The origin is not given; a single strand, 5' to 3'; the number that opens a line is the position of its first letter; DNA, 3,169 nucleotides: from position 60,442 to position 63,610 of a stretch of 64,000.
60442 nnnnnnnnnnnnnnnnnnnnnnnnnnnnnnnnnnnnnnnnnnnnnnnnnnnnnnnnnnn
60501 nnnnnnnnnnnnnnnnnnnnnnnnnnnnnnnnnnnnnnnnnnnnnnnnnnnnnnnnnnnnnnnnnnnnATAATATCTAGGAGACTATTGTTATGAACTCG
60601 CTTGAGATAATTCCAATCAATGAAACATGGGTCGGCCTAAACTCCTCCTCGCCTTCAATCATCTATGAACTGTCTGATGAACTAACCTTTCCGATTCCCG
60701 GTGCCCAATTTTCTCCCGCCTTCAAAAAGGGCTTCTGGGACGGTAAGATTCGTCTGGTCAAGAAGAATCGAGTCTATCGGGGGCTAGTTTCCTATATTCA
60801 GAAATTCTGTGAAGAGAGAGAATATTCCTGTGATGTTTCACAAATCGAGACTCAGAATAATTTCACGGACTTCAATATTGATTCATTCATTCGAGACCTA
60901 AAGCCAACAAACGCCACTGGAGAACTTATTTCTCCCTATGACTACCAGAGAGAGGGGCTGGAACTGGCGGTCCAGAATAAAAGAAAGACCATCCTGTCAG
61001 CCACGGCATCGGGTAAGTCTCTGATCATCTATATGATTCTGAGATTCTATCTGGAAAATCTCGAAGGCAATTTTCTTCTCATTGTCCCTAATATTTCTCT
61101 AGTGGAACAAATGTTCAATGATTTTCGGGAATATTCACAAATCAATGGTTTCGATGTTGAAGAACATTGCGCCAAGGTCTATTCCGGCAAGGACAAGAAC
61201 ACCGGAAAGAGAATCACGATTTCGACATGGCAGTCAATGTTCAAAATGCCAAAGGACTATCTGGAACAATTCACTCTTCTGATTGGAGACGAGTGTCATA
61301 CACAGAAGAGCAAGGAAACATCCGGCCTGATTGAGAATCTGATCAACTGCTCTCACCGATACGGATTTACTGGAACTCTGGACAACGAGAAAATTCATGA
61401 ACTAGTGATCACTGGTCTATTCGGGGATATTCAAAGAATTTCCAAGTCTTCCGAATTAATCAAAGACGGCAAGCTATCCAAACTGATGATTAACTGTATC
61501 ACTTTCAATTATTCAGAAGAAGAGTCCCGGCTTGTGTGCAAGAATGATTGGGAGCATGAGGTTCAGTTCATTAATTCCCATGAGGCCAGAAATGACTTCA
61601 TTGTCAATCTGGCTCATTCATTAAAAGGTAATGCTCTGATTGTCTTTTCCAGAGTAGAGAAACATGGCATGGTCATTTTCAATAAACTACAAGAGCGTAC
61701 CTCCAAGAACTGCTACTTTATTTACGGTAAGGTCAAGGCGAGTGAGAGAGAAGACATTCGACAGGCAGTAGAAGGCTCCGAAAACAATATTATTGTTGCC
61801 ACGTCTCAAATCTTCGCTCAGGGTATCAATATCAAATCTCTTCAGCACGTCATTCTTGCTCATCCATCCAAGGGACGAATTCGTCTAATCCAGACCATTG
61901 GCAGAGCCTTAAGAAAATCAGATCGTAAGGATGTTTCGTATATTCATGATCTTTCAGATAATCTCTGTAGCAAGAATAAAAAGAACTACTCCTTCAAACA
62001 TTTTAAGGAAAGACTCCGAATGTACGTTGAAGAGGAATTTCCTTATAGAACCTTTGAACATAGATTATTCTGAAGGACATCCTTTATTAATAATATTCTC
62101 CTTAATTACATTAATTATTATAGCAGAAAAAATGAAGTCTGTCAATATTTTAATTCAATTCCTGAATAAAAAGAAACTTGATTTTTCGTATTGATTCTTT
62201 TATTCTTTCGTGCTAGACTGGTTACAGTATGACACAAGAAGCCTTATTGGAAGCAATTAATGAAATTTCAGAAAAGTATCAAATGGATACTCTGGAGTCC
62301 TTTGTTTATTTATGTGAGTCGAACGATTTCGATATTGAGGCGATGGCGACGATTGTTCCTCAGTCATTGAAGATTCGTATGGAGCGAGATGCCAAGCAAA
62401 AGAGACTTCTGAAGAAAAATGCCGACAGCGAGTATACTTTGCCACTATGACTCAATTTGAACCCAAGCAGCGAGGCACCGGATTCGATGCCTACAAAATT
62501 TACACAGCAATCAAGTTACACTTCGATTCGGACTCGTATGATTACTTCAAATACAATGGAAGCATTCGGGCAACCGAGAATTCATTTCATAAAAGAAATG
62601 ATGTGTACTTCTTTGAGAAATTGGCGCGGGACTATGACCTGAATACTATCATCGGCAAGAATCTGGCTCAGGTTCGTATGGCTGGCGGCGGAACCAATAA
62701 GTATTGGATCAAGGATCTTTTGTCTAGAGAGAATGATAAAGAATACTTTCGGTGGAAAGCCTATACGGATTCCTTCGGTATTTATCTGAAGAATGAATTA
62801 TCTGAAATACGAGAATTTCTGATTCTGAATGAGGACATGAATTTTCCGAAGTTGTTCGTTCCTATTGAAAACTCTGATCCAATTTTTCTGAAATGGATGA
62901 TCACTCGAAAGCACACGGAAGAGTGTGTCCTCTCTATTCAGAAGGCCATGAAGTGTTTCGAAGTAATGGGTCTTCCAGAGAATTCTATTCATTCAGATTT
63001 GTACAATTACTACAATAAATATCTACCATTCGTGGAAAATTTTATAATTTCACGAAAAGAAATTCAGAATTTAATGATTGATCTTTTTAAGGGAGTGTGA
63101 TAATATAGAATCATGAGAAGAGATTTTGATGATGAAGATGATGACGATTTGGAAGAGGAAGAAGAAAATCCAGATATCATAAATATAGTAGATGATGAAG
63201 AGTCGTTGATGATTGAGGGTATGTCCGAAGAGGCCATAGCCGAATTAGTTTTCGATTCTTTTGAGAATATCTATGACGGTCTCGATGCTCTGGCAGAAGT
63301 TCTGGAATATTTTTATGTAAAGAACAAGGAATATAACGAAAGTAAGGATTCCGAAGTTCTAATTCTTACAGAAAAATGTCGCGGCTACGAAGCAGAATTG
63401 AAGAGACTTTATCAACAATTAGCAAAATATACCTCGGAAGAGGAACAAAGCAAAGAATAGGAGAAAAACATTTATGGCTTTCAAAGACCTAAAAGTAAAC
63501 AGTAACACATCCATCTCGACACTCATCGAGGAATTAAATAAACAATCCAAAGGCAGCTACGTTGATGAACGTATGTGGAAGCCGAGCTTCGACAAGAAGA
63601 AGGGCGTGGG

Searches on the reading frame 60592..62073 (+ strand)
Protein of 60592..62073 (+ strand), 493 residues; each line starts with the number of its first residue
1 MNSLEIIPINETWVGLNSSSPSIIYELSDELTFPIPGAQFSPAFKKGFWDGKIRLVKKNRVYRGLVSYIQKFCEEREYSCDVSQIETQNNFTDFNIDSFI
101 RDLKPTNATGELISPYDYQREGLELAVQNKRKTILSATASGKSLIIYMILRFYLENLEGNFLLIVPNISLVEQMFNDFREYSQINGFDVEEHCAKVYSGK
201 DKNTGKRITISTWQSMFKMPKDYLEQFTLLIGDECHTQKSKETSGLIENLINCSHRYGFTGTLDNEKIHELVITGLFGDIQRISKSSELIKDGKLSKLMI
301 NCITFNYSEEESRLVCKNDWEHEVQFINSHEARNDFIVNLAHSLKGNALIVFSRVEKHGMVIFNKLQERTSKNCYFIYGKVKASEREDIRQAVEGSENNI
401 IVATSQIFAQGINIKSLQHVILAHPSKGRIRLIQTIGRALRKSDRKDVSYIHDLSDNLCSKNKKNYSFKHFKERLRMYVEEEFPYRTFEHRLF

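Call 24: search_protein_families(library=phrogs, proteins=[window:60592-62073:+])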
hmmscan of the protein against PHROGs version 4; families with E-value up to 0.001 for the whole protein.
window:60592-62073:+ (493 aa): 9 families
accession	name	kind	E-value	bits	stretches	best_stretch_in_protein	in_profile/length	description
phrog_16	-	DNA, RNA and nucleotide metabolism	9.6e-92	309.7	1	21-486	222-620/986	DNA helicase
phrog_9690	-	DNA, RNA and nucleotide metabolism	1.5e-81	274.8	1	194-490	8-304/306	DNA helicase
phrog_16259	-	DNA, RNA and nucleotide metabolism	1.1e-74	252.7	1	19-288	18-286/330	DNA helicase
phrog_17901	-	DNA, RNA and nucleotide metabolism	1.7e-20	74.4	1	395-485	8-98/109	DNA helicase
phrog_62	-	DNA, RNA and nucleotide metabolism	8.5e-17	60.9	2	105-262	687-848/1881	DNA helicase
phrog_6819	-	DNA, RNA and nucleotide metabolism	1.1e-16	61.4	1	125-415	31-303/645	Holliday junction branch migration helicase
phrog_16694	-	unknown function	2.9e-07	29.8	0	117-237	277-411/1010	-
phrog_2488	-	DNA, RNA and nucleotide metabolism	9.6e-05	22.3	0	118-181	22-94/579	DNA helicase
phrog_14619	-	DNA, RNA and nucleotide metabolism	0.00015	22.4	1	37-224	39-230/314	DNA helicase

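Call 81: find_encoding_contigs(protein=window:60592-62073:+, flank=10000, max_places=3)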
Protein window:60592-62073:+ (493 aa): no gene with exactly this product is on record in the collection.

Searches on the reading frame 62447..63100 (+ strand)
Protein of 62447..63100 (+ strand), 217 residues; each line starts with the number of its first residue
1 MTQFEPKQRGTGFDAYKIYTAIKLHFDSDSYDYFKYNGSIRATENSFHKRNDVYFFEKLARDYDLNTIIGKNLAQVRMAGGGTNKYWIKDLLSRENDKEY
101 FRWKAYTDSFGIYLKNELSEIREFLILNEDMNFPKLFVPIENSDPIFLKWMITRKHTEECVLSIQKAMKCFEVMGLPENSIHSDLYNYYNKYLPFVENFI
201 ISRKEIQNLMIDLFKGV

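Call 24: search_protein_families(library=phrogs, proteins=[window:62447-63100:+])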
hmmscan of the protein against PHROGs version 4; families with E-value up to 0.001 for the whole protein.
window:62447-63100:+ (217 aa): 1 family
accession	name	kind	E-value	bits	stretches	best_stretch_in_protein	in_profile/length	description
phrog_269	-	DNA, RNA and nucleotide metabolism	8.5e-34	118.1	1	6-212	4-204/211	DNA helicase loader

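Call 56: find_encoding_contigs(protein=window:62447-63100:+, flank=10000, max_places=3)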
Protein window:62447-63100:+ (217 aa): no gene with exactly this product is on record in the collection.

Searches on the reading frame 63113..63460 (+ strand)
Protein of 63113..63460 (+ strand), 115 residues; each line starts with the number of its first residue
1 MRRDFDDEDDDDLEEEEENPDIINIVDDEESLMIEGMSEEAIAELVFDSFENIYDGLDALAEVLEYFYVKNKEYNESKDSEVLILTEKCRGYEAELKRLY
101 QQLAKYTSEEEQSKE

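Call 25: search_protein_families(library=phrogs, proteins=[window:63113-63460:+], max_evalue=0.01)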
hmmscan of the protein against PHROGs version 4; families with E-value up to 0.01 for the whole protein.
window:63113-63460:+ (115 aa): 0 families

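Call 27: find_encoding_contigs(protein=window:63113-63460:+, flank=10000, max_places=2)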
Protein window:63113-63460:+ (115 aa): 1 contig read that carries it; 1 place shown.
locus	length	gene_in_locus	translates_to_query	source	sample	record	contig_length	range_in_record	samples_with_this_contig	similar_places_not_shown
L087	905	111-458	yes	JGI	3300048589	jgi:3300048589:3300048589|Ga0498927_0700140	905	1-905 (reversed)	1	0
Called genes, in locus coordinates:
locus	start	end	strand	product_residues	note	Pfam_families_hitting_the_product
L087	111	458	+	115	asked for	-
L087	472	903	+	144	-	?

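Call 55: search_protein_families(library=pfam, proteins=[window:63113-63460:+, L087:472-903:+], max_evalue=0.01)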
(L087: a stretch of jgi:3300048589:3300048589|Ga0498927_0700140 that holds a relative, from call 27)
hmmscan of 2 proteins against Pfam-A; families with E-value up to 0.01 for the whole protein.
window:63113-63460:+ (115 aa): 0 families

L087:472-903:+ (144 aa): 1 family
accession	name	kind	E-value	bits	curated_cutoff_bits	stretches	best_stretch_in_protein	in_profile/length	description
PF08804.16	gp32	-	4.1e-14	53.5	26.8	1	45-143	2-110/208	gp32 DNA binding protein like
